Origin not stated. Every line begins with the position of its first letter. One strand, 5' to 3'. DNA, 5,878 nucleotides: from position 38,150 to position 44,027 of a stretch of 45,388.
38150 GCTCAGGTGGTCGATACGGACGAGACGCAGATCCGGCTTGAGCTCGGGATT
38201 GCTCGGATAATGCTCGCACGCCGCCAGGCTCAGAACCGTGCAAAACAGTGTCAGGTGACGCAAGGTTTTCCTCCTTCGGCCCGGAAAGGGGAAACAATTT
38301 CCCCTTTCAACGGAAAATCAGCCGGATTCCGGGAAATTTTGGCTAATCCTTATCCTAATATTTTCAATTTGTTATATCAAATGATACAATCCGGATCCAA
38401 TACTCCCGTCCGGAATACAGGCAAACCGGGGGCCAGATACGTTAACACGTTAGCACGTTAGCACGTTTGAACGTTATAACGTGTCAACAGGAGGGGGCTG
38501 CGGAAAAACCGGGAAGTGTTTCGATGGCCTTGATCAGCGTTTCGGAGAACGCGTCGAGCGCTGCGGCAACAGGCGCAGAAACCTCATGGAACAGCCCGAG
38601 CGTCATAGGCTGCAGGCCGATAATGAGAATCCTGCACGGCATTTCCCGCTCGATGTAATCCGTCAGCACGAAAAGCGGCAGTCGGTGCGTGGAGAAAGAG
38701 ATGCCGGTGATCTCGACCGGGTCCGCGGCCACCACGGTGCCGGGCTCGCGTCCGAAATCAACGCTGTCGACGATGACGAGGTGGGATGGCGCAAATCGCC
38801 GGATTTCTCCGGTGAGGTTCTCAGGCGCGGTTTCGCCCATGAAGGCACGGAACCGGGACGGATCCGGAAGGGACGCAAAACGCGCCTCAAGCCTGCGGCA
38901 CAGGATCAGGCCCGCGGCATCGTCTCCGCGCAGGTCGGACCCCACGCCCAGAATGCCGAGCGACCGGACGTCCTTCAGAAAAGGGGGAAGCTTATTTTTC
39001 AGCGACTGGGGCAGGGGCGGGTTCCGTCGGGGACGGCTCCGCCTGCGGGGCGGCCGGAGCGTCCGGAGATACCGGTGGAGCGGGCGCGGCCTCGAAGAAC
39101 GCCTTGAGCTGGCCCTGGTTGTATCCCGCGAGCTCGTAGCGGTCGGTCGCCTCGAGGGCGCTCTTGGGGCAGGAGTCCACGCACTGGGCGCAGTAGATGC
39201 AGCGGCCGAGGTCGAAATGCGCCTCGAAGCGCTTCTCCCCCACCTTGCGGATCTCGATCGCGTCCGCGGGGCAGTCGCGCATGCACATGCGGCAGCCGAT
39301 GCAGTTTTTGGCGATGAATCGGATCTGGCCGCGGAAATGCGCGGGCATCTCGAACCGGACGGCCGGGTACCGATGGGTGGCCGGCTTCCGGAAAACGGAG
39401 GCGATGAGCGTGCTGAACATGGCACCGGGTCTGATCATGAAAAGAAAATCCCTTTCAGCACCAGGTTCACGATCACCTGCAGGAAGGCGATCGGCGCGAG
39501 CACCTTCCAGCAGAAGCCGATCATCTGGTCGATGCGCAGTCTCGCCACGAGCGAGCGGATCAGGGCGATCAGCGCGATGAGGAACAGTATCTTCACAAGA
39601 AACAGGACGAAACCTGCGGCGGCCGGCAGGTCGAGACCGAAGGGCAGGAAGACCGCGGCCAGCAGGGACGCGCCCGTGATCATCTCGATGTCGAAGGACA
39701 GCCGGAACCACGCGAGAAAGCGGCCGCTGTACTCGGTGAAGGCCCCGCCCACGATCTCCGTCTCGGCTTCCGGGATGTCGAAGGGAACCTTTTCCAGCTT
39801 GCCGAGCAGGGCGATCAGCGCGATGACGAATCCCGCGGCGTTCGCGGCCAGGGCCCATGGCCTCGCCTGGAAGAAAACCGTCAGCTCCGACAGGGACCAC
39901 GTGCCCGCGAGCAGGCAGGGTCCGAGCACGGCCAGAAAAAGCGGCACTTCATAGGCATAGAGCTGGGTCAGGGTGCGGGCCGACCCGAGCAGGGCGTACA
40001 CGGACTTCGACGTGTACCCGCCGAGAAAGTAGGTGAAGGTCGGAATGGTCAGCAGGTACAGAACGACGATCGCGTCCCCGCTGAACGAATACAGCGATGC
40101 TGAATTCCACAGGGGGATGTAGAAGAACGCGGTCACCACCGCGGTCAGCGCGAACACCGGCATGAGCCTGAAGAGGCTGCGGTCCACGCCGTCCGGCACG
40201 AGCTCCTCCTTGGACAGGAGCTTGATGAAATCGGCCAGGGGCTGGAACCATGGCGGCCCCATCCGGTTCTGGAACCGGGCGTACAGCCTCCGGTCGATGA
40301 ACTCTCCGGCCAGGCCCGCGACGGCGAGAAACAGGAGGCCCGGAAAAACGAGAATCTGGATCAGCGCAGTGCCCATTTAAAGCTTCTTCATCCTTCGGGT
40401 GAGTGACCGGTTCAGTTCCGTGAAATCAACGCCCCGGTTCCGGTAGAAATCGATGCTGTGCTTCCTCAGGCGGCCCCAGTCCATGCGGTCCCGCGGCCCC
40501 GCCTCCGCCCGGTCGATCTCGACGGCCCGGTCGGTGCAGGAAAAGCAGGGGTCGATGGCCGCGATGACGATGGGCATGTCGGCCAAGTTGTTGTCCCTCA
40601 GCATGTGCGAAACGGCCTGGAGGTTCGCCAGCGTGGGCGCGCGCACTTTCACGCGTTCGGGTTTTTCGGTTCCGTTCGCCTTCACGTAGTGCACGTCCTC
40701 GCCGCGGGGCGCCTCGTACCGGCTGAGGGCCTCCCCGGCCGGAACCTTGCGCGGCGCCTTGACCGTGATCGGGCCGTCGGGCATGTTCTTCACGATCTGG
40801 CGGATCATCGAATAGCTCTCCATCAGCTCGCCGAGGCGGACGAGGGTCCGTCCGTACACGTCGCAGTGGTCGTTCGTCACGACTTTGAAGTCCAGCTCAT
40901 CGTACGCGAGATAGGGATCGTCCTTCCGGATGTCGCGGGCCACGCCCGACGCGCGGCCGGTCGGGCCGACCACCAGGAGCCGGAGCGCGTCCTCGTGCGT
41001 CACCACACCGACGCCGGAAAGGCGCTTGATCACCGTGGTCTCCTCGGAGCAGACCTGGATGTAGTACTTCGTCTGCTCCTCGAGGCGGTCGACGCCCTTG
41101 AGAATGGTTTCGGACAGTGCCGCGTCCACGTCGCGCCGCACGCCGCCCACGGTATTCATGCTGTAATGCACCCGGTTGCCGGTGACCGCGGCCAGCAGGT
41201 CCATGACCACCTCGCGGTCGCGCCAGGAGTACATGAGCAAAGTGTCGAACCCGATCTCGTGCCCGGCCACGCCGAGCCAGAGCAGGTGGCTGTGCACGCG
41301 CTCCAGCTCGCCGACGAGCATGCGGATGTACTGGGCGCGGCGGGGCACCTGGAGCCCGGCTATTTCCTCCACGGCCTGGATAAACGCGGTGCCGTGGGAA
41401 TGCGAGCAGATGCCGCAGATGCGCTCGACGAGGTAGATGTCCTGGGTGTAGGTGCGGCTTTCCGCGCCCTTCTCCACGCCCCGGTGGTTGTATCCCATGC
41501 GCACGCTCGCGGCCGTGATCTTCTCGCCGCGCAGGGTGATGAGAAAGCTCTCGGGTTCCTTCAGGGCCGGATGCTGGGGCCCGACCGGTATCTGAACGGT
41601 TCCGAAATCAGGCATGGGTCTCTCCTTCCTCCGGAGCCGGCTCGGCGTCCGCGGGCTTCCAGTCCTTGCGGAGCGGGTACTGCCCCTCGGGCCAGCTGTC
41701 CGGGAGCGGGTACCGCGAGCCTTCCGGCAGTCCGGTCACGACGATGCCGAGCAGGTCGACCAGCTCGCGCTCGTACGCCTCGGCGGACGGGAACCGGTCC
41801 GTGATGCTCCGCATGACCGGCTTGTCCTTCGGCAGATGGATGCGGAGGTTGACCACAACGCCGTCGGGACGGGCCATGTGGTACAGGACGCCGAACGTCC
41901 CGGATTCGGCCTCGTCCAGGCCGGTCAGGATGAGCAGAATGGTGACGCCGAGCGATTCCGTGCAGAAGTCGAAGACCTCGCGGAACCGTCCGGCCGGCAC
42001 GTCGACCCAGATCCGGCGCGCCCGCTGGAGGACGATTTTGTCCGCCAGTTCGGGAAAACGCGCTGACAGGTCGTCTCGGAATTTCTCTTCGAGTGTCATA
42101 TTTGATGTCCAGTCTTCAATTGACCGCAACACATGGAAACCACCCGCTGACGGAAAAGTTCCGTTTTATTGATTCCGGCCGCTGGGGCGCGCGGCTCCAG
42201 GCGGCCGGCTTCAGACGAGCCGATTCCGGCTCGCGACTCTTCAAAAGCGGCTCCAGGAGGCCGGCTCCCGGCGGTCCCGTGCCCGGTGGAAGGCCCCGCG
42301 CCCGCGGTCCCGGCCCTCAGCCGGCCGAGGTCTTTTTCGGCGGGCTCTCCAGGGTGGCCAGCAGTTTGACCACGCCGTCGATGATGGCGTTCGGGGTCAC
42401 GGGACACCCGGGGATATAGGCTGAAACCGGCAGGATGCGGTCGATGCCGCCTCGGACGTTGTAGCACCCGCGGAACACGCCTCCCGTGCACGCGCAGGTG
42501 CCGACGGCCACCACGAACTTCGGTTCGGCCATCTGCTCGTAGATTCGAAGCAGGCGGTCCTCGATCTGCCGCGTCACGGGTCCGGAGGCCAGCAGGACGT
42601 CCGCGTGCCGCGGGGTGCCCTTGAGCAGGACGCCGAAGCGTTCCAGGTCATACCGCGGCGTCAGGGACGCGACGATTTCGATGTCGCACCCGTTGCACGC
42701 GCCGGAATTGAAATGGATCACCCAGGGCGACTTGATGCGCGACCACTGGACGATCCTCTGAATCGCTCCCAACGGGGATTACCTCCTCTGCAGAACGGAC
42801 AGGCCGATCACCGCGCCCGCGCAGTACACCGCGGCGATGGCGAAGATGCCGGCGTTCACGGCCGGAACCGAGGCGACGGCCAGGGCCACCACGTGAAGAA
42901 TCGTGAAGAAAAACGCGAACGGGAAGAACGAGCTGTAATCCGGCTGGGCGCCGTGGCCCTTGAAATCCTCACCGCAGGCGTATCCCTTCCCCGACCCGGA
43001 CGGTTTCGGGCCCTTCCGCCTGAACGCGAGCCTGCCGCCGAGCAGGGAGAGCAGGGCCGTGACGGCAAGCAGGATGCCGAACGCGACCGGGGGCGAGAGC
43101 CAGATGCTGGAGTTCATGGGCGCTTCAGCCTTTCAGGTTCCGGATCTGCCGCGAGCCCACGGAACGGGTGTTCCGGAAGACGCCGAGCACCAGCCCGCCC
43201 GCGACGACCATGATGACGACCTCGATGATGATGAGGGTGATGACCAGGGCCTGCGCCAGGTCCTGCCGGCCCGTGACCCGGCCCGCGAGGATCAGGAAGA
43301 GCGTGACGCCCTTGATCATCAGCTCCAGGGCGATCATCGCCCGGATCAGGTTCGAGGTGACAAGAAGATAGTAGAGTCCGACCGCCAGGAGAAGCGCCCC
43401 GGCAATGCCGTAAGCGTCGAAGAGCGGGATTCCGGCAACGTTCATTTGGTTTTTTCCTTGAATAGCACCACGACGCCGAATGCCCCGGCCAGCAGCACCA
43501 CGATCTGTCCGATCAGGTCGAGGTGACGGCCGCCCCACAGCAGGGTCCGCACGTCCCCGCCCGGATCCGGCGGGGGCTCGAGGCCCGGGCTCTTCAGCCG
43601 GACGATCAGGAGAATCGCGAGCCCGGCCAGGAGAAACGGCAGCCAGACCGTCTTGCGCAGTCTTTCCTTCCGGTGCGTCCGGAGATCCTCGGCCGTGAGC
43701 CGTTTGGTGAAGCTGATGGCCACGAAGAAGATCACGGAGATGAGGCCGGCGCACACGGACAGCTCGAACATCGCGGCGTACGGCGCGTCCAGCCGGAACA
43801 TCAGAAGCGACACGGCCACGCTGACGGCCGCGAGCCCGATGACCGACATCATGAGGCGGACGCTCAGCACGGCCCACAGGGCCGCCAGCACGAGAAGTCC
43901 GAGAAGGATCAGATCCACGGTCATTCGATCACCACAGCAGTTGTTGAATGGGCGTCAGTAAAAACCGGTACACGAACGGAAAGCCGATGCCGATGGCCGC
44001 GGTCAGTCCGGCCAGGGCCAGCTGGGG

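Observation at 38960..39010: Hydrogenase maturation protease has no canonical start codon and lies +1 to the Fe-S subunit across a GAAAAAT run, after a Pro/Ala-rich linker-like tail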

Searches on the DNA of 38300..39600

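Call 75: search_rna_families(source=window, start=38300, end=39600, threshold=evalue, max_evalue=1)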
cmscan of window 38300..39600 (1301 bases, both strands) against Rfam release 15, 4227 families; matches with E-value up to 1: 1.
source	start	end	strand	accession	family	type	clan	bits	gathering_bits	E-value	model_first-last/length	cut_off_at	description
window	38710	38747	+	RF01781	ASdes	Gene; sRNA;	-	17.8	40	0.62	1-68/68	no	ASdes TB sRNA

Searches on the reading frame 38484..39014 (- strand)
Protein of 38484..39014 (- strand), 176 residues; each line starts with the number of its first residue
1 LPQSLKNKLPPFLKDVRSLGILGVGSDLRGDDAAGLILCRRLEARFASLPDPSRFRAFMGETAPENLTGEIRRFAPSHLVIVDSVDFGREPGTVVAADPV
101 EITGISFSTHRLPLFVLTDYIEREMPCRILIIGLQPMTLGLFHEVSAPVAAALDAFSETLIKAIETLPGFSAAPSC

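Call 59: search_solved_structures(query=window:38484-39014:-, max_evalue=0.001, show_alignments=2)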
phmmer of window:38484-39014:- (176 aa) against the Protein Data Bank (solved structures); distinct sequences matched with E-value up to 0.001: 6.
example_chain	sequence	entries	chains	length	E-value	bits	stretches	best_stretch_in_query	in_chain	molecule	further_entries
5zby_A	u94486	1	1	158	1.2e-23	87.4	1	19-160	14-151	Hydrogenase maturation protease HycI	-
2e85_A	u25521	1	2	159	1.2e-16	64.5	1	21-158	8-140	Hydrogenase 3 maturation protease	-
2i8l_A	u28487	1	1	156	1.3e-16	64.5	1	21-158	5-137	Hydrogenase 3 maturation protease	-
3pu6_A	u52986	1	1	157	1.9e-09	41.2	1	21-147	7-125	Uncharacterized protein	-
2kml_A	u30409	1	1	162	8.7e-06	29.3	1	21-164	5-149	Maturation element for hydrogenase 2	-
1cfz_A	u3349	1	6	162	8.8e-06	29.2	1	21-164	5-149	HYDROGENASE 2 MATURATION PROTEASE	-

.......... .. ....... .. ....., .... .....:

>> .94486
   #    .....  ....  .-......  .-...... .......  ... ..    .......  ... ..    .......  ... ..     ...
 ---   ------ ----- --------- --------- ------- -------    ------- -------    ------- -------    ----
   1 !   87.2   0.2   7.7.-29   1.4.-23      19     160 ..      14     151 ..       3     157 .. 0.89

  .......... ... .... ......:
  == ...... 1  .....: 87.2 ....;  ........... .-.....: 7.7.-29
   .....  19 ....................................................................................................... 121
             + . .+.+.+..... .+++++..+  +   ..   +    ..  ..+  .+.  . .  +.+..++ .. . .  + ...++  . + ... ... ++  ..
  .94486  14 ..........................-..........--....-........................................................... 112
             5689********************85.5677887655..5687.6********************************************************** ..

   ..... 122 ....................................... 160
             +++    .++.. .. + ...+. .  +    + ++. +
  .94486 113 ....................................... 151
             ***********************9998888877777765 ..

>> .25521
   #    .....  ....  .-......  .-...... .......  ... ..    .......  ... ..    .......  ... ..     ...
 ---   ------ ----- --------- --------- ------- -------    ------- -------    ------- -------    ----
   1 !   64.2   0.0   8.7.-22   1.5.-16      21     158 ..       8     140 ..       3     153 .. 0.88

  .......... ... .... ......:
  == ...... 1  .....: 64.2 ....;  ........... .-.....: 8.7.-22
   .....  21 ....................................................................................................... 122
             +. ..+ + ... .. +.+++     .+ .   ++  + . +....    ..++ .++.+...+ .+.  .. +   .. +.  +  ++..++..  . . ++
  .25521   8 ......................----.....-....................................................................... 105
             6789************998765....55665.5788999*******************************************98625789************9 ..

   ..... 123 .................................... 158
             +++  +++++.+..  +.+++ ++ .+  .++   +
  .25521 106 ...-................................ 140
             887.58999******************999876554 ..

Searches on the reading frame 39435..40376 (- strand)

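Call 7: search_protein_families(library=pfam, proteins=[window:39435-40376:-], max_evalue=0.01)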
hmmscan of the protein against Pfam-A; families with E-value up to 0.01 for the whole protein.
window:39435-40376:- (313 aa): 1 family
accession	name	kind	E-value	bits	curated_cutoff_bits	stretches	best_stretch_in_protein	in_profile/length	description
PF00146.26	NADHdh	-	1.6e-75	254.7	27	1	15-303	8-296/298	NADH dehydrogenase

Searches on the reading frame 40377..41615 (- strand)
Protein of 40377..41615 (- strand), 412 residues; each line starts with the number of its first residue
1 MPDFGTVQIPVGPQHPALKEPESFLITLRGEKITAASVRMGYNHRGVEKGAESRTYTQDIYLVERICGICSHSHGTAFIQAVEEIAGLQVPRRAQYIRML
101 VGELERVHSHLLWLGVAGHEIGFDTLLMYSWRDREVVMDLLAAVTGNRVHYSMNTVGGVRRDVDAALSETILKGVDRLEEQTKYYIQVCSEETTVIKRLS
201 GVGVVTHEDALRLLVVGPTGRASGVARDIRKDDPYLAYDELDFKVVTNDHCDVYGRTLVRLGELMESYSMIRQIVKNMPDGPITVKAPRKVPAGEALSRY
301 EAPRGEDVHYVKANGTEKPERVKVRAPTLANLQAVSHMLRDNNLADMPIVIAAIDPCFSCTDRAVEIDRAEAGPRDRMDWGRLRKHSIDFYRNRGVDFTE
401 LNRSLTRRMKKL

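Call 7: search_protein_families(library=pfam, proteins=[window:40377-41615:-], max_evalue=0.01)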
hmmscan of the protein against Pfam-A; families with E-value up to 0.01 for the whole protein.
window:40377-41615:- (412 aa): 2 families
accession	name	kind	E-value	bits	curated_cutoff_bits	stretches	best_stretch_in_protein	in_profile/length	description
PF00346.24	Complex1_49kDa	-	1.3e-73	247.8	24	2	121-289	2-170/271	Respiratory-chain NADH dehydrogenase, 49 Kd subunit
PF00374.24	NiFeSe_Hases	-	2.1e-15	57.1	25.8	1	45-113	1-69/508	Nickel-dependent hydrogenase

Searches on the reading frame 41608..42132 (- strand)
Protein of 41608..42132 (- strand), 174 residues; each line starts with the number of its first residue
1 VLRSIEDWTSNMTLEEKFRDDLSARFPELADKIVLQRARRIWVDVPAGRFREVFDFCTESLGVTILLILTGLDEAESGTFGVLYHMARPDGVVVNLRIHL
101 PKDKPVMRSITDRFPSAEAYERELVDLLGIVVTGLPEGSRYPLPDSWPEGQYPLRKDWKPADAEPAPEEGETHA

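Call 7: search_protein_families(library=pfam, proteins=[window:41608-42132:-], max_evalue=0.01)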
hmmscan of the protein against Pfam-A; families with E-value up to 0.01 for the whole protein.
window:41608-42132:- (174 aa): 1 family
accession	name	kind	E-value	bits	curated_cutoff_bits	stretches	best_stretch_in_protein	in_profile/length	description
PF00329.25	Complex1_30kDa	-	1.8e-23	83.9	22.5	1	43-161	1-121/124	Respiratory-chain NADH dehydrogenase, 30 Kd subunit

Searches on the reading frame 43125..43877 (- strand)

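Call 7: search_protein_families(library=pfam, proteins=[window:43125-43877:-], max_evalue=0.01)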
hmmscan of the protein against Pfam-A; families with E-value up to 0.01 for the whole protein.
window:43125-43877:- (250 aa): 1 family
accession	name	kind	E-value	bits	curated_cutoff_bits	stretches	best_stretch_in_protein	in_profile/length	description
PF00420.29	Oxidored_q2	-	3.6e-12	46.3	26.1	1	158-249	4-94/95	NADH-ubiquinone/plastoquinone oxidoreductase chain 4L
